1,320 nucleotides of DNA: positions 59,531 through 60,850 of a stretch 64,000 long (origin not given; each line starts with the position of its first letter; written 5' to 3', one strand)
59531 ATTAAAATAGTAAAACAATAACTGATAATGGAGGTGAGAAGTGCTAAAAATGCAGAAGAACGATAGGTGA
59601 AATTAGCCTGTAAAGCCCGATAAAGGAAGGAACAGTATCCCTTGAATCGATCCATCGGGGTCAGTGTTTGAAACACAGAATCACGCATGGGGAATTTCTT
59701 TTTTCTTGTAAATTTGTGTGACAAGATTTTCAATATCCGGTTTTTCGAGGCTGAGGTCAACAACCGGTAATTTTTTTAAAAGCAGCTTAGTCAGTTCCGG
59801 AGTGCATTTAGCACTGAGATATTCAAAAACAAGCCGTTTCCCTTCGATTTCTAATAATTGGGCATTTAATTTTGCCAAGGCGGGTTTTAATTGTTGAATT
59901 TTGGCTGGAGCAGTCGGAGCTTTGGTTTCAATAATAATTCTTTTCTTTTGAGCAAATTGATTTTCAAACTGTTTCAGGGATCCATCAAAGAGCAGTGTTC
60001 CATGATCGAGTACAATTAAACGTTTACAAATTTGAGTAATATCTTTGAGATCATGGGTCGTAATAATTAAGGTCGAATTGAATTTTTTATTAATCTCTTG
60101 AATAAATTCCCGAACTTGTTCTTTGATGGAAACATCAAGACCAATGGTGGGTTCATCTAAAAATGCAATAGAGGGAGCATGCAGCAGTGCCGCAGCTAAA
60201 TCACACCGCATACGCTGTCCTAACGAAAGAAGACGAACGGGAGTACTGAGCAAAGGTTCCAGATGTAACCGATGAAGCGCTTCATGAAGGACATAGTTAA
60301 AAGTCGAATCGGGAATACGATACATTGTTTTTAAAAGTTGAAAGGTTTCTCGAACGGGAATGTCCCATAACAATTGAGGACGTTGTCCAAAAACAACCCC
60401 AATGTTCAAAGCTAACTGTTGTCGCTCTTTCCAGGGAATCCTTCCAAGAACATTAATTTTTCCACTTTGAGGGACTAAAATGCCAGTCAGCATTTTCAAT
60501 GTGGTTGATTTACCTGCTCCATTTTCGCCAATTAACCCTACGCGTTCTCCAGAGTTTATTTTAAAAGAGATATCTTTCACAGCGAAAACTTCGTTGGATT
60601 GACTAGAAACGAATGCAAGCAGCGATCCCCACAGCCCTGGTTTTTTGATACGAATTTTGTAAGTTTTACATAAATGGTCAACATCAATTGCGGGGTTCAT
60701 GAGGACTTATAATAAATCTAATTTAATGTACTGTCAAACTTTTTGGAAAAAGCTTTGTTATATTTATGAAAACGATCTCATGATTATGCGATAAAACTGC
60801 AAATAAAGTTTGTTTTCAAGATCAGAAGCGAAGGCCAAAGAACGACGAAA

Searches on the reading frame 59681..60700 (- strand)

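Call 57: search_protein_families(library=pfam, proteins=[window:59681-60700:-], max_evalue=0.0001)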
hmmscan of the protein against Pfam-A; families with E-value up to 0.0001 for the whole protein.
window:59681-60700:- (339 aa): 2 families
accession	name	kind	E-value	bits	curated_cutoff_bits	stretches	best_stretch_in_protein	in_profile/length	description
PF00005.33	ABC_tran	-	5.1e-29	102.1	25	1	41-185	1-136/137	ABC transporter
PF13304.12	AAA_21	-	2.3e-10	41.5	27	1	146-217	226-299/304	AAA domain, putative AbiEii toxin, Type IV TA system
